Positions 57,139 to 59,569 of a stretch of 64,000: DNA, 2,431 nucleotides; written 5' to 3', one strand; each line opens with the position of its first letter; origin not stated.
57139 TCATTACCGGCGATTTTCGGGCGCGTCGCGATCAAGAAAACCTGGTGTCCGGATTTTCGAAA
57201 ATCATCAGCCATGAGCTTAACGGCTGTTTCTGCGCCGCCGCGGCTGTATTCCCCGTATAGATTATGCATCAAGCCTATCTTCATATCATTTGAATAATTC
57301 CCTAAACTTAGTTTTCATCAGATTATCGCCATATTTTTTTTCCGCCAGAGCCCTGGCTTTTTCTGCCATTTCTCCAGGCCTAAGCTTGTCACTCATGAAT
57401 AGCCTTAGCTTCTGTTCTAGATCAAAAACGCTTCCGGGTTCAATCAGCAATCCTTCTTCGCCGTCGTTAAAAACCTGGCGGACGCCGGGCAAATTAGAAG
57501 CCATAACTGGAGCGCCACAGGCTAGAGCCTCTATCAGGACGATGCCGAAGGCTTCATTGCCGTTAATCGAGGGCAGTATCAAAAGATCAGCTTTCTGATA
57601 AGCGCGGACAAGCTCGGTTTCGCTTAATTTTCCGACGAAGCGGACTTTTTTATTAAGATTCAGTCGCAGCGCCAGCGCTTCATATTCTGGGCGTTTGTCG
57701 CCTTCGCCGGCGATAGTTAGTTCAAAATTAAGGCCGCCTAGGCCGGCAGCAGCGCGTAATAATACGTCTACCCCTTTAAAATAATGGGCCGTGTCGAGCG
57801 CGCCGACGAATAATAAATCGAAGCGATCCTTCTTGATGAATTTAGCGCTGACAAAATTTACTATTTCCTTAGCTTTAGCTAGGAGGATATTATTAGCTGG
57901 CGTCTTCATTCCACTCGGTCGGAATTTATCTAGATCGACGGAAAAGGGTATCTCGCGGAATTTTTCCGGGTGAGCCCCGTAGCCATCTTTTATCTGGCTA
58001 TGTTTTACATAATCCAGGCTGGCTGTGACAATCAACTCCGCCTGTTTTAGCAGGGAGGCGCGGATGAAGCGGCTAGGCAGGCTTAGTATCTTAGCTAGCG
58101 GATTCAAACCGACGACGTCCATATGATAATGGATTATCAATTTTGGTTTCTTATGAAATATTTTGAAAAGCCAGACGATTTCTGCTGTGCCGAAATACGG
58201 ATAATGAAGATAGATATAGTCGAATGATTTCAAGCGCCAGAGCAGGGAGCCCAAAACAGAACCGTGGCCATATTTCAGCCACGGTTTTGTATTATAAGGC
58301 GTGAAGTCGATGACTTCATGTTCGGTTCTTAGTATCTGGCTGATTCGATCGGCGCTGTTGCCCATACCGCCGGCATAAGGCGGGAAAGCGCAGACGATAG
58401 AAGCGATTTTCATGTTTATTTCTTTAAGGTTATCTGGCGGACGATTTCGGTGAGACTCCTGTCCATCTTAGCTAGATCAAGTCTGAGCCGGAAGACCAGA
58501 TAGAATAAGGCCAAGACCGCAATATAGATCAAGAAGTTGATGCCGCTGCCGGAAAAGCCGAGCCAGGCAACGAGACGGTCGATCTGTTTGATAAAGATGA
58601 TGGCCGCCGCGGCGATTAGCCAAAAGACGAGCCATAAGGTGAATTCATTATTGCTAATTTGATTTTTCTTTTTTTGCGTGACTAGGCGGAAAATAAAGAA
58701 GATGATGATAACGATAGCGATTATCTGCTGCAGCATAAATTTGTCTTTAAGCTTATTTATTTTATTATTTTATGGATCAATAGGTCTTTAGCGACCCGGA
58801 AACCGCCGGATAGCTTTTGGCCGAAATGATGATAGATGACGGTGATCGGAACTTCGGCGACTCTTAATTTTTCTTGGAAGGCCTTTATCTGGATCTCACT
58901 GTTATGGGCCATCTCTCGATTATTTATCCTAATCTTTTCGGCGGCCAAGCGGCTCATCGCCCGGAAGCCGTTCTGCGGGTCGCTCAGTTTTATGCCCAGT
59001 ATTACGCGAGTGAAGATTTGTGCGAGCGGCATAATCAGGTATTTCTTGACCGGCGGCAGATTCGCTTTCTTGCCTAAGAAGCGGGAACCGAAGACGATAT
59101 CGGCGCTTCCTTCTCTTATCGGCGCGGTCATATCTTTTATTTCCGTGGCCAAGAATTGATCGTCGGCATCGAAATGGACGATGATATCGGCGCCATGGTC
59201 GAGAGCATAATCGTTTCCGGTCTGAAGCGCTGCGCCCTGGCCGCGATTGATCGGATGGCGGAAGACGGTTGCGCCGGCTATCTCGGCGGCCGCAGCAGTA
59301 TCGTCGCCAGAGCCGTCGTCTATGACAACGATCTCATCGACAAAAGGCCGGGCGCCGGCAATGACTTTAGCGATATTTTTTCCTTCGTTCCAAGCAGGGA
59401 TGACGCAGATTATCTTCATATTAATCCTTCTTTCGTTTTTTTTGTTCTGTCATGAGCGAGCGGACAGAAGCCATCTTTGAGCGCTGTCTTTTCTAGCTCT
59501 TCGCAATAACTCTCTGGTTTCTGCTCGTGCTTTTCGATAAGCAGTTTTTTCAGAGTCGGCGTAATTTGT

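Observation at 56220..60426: Degenerate PilB/GspE-like ATPase translationally coupled to a GT2-DUF2304-GT4-GT4 operon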

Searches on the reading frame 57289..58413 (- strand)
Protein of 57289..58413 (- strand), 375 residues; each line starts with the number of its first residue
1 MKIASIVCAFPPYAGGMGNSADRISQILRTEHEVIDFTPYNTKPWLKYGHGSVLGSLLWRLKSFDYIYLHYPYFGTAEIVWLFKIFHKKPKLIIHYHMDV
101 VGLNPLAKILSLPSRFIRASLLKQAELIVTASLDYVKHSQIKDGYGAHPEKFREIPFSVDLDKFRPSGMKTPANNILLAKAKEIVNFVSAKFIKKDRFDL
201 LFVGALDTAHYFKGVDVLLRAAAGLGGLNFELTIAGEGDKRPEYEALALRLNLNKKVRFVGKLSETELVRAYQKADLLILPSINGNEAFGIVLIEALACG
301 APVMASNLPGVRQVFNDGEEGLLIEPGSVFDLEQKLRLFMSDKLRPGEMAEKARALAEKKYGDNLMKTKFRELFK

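Call 3: search_protein_families(library=pfam, proteins=[window:57289-58413:-], max_evalue=0.01)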
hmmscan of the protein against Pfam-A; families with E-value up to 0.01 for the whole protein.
window:57289-58413:- (375 aa): 5 families
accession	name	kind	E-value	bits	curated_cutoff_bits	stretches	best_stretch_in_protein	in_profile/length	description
PF00534.26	Glycos_transf_1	-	3.4e-38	131.3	26.4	1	192-354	10-170/172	Glycosyl transferases group 1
PF13692.12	Glyco_trans_1_4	-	3.3e-30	105.6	27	1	198-341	2-141/142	Glycosyl transferases group 1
PF13524.12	Glyco_trans_1_2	-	7e-12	45.9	25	1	218-360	5-132/144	Glycosyl transferase-like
PF20706.3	GT4-conflict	-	4.1e-07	29.8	26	1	194-318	194-323/385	Family 4 Glycosyltransferase in conflict systems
PF13439.12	Glyco_transf_4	-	0.00049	20.6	28.5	1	56-163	63-170/170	Glycosyltransferase Family 4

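Call 4: search_protein_families(library=ncbifam, proteins=[window:57289-58413:-], max_evalue=0.01)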
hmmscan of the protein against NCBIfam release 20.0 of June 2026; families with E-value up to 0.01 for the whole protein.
window:57289-58413:- (375 aa): 39 families (the best 25 are shown)
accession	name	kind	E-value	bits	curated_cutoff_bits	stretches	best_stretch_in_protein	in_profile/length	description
TIGR03449.1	mycothiol_MshA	equivalog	5.4e-27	94.7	462.5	1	119-359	159-386/406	D-inositol-3-phosphate glycosyltransferase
NF041876.1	EPS_EpsE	equivalog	1.3e-24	87.1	400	1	210-362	224-381/389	exopolysaccharide biosynthesis GT4 family glycosyltransferase EpsE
TIGR03999.1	thiol_BshA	equivalog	2.2e-21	76.2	273.7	1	231-374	231-370/375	N-acetyl-alpha-D-glucosaminyl L-malate synthase BshA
TIGR03088.1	stp2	hypoth_equivalog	3.3e-20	72.5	409.05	1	147-375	157-371/374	TIGR03088 family PEP-CTERM/XrtA system glycosyltransferase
NF046085.1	XrtY_assoc_Gly1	equivalog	4.1e-18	65.4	400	1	180-375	204-382/387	XrtY-associated glycosyltransferase XYAG1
TIGR04157.1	glyco_rSAM_CFB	subfamily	1.7e-16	60.2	400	1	196-373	226-405/406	TIGR04157 family glycosyltransferase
NF007396.0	PRK09922.1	equivalog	4.9e-15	55.3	385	1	195-367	180-353/361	lipopolysaccharide 1,6-galactosyltransferase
NF047684.1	TeichurnBiosyTuaC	equivalog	2.9e-13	49.5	550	1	194-361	216-373/391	teichuronic acid biosynthesis protein TuaC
TIGR04063.1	stp3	hypoth_equivalog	5.5e-13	48.6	442.05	1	146-360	176-378/397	TIGR04063 family PEP-CTERM/XrtA system glycosyltransferase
TIGR02149.1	glgA_Coryne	subfamily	8.5e-13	48.2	302.4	1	192-358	199-371/391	glycogen synthase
NF050063.1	ProtGlycPglJ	equivalog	2.1e-12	46.9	500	1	193-354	190-344/363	N-acetylgalactosamine-N,N'-diacetylbacillosaminyl-diphospho-undecaprenol 4-alpha-N-acetylgalactosaminyltransferase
TIGR04047.1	MSMEG_0565_glyc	hypoth_equivalog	3.6e-12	46.1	259.85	1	244-358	245-356/373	MSMEG_0565 family glycosyltransferase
NF038295.1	EPS_HpsP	equivalog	3.8e-12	45.9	550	1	185-362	195-372/388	hormogonium polysaccharide biosynthesis glycosyltransferase HpsP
NF038229.1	Glyco4_Geo_Pelo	equivalog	4.3e-12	45.7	400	1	213-364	174-323/338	GPMC system family 4 glycosyltransferase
NF050056.1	ProtGlycPglH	equivalog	3.5e-11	42.8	600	1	194-372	177-348/354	GalNAc-alpha-(1->4)-GalNAc-alpha-(1->3)-diNAcBac-PP-undecaprenol alpha-1,4-N-acetyl-D-galactosaminyltransferase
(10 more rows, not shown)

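Call 76: search_protein_families(library=padloc, proteins=[window:57289-58413:-], max_evalue=0.001)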
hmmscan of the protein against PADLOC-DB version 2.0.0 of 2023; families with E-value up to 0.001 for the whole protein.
window:57289-58413:- (375 aa): 0 families

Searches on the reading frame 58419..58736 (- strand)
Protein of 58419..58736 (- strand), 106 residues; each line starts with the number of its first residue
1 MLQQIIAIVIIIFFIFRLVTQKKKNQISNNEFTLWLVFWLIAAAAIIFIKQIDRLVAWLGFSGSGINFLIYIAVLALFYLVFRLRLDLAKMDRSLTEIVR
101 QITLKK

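Call 3: search_protein_families(library=pfam, proteins=[window:58419-58736:-], max_evalue=0.01)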
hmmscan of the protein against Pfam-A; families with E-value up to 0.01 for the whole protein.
window:58419-58736:- (106 aa): 1 family
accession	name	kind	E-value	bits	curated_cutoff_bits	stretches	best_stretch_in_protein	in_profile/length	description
PF10066.14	DUF2304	-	1.4e-17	64.4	25.5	1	3-106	2-104/106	Uncharacterized conserved protein (DUF2304)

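Call 4: search_protein_families(library=ncbifam, proteins=[window:58419-58736:-], max_evalue=0.01)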
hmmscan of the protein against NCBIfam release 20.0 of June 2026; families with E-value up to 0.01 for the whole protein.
window:58419-58736:- (106 aa): 0 families

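Call 76: search_protein_families(library=padloc, proteins=[window:58419-58736:-], max_evalue=0.001)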
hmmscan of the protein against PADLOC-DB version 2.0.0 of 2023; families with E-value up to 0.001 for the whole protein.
window:58419-58736:- (106 aa): 0 families

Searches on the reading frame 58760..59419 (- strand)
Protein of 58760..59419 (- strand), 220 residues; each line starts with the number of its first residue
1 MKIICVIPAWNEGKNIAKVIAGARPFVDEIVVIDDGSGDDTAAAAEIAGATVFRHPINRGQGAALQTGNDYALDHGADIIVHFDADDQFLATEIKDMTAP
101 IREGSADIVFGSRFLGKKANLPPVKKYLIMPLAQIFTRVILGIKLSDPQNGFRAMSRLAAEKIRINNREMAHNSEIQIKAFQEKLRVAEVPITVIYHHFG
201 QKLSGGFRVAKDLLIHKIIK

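Call 3: search_protein_families(library=pfam, proteins=[window:58760-59419:-], max_evalue=0.01)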
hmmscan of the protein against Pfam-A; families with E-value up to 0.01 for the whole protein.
window:58760-59419:- (220 aa): 2 families
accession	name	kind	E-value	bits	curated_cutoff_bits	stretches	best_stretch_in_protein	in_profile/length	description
PF00535.33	Glycos_transf_2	-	1.7e-22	80.6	23.3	1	6-163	3-167/168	Glycosyl transferase family 2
PF13704.12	Glyco_tranf_2_4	-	0.0022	18.9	27.5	1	11-94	2-88/98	Glycosyl transferase family 2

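Call 4: search_protein_families(library=ncbifam, proteins=[window:58760-59419:-], max_evalue=0.01)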
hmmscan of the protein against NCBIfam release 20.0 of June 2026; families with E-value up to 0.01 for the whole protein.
window:58760-59419:- (220 aa): 13 families
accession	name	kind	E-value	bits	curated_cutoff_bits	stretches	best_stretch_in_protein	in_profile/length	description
NF058614.1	PPMAGASynPpgS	equivalog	1.2e-47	162.2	370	1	5-217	4-223/226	polyprenyl-phospho-N-acetylgalactosaminyl synthase PpgS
TIGR04182.1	glyco_TIGR04182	equivalog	1.2e-23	83.9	325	1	4-194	3-190/293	S-layer glycoprotein N-glycosyltransferase AglJ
NF041391.1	DPhHxTase_Halo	equivalog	7.6e-13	47.9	375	1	9-196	3-185/213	dolichyl-phosphate hexose transferase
NF010496.0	PRK13915.1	equivalog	5.7e-11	42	262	1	2-88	32-128/307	glucosyl-3-phosphoglycerate synthase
TIGR04283.1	glyco_like_mftF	equivalog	3.2e-08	33.4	182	1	6-121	4-118/221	TIGR04283 family arsenosugar biosynthesis glycosyltransferase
TIGR03965.1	mycofact_glyco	equivalog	1.8e-06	27.1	280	1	5-88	78-166/467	mycofactocin biosynthesis glycosyltransferase MftF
NF041865.1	EpsU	equivalog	2.1e-06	27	700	1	5-99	43-145/394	exopolysaccharide biosynthesis GT2 family glycosyltransferase EpsU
TIGR03937.1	PgaC_IcaA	equivalog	3.6e-06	26.2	422.3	1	3-87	47-136/407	poly-beta-1,6-N-acetyl-D-glucosamine synthase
NF047588.1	GlcsyltransPgfSStrep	equivalog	8e-06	25.3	500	1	1-164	1-168/308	glycosyltransferase PgfS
NF007986.1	PRK10714.1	equivalog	0.00019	20.5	529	1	2-109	7-122/316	undecaprenyl-phosphate 4-deoxy-4-formamido-L-arabinose transferase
NF041875.1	EPS_EpsD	equivalog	0.0043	16.5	370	1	29-112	32-115/325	exopolysaccharide biosynthesis glycosyltransferase EpsD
TIGR01556.1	rhamnosyltran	subfamily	0.0045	16.2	200.55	1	14-104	8-101/281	rhamnosyltransferase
TIGR03469.1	HpnB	hypoth_equivalog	0.0099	14.9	379.25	0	2-51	45-98/386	hopene-associated glycosyltransferase HpnB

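Call 57: find_related_loci(query=A5, collection=metagenome_contigs, flank=6000)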
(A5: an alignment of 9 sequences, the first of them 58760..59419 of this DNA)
Query A5 (220 aa) in metagenome_contigs; peptide patterns used: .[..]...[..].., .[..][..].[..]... (x = any residue, [..] = any of these).
600 stretches matched a pattern (row limit reached: there are more); 402 encode a relative of the query (tblastn E <= 1e-3); the best 80 are kept; 80 distinct loci.
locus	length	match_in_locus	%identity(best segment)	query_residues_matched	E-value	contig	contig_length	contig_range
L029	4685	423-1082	82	1-220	1e-123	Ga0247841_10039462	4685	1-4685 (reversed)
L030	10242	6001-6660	78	1-220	3e-114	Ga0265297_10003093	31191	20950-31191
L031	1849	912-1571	75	1-220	4e-119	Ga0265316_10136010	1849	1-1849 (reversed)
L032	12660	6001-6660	74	1-220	1e-111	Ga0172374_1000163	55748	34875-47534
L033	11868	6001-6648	79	1-216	1e-110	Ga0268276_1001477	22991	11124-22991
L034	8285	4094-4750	78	2-220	2e-110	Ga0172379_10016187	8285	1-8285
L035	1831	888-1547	76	1-220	5e-116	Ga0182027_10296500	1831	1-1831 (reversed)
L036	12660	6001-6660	76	1-220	4e-109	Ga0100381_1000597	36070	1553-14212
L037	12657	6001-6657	76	1-220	5e-109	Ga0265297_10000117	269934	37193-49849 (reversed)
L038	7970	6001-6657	75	1-220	1e-108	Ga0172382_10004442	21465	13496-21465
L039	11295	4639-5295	72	2-220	5e-106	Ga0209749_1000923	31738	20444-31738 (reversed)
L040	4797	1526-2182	73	2-220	2e-106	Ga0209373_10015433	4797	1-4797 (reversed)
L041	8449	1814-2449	74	1-212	2e-104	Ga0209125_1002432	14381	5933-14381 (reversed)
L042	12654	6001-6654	77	2-220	2e-103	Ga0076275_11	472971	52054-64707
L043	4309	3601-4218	73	1-206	2e-102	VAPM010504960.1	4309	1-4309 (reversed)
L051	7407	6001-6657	62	1-219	9e-92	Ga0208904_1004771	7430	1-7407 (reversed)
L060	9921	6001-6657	60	1-219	2e-88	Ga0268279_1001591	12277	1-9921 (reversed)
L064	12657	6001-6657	58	1-219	7e-87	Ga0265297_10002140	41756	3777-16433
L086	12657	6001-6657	61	1-219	1e-82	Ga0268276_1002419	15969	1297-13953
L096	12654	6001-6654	62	2-219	2e-81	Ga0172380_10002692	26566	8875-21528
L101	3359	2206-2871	56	1-219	7e-81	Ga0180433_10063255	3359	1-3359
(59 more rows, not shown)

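Call 66: search_protein_families(library=pfam, proteins=[L096:4214-5947:+, L060:2739-3893:+, L064:3264-4127:+, L086:4760-5569:+, L086:5666-5998:+, L051:587-2224:+, L051:2739-3488:+, L096:3630-4079:-], max_evalue=0.01)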
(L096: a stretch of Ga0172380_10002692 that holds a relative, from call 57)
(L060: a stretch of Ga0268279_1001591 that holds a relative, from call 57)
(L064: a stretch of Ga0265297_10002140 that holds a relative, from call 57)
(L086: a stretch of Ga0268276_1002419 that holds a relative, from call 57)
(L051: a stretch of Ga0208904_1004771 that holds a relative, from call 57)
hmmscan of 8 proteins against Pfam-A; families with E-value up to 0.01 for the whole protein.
L096:4214-5947:+ (578 aa): 11 families
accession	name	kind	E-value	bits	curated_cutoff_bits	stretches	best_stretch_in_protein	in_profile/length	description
PF00437.27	T2SSE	-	8.4e-134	446.3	24.9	1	177-578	3-369/370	Type II/IV secretion system protein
PF05157.20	MshEN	-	3.5e-10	40.1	23.1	1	64-147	1-85/90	MshEN domain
PF13401.12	AAA_22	-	0.00012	22.8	27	1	315-372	4-56/130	AAA domain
PF04851.21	ResIII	-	0.00038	20.8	22.5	0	301-341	8-48/164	Type III restriction enzyme, res subunit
PF25199.1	nSTAND_NTPase5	-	0.0008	19.7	34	1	309-354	34-80/145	Novel STAND NTPase 5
PF13555.12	AAA_29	-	0.0011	19.1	27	1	315-342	21-48/61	P-loop containing region of AAA domain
PF20720.3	nSTAND3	-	0.0015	18.7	27.2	0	314-350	15-51/155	Novel STAND NTPase 3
PF13191.12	AAA_16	-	0.0019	19.2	32.6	1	314-345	21-53/167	AAA ATPase domain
PF00005.33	ABC_tran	-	0.0036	18.4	25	1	318-376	13-67/137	ABC transporter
PF13245.12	AAA_19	-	0.0054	17.4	25.1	0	315-342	10-37/134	AAA domain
PF13086.12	AAA_11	-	0.0059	16.8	27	0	306-341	8-42/257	AAA domain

L060:2739-3893:+ (385 aa): 0 families

L064:3264-4127:+ (288 aa): 0 families

L086:4760-5569:+ (270 aa): 0 families

L086:5666-5998:+ (111 aa): 0 families

L051:587-2224:+ (546 aa): 1 family
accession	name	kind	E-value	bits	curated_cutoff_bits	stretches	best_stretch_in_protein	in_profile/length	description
PF13860.13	FlgD_ig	-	0.0011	19.4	27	1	402-443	24-65/79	FlgD Ig-like domain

L051:2739-3488:+ (250 aa): 0 families

L096:3630-4079:- (150 aa): 0 families

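Call 76: search_protein_families(library=padloc, proteins=[window:58760-59419:-], max_evalue=0.001)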
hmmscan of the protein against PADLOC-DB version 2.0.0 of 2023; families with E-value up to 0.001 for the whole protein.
window:58760-59419:- (220 aa): 0 families

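Call 77: search_solved_structures(query=window:58760-59419:-, max_evalue=0.00001)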
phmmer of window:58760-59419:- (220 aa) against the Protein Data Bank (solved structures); distinct sequences matched with E-value up to 0.00001: 1.
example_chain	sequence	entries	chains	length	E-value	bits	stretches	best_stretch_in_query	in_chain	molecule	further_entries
5mlz_A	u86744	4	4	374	2.3e-10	43.8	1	1-201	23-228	Dolichol monophosphate mannose synthase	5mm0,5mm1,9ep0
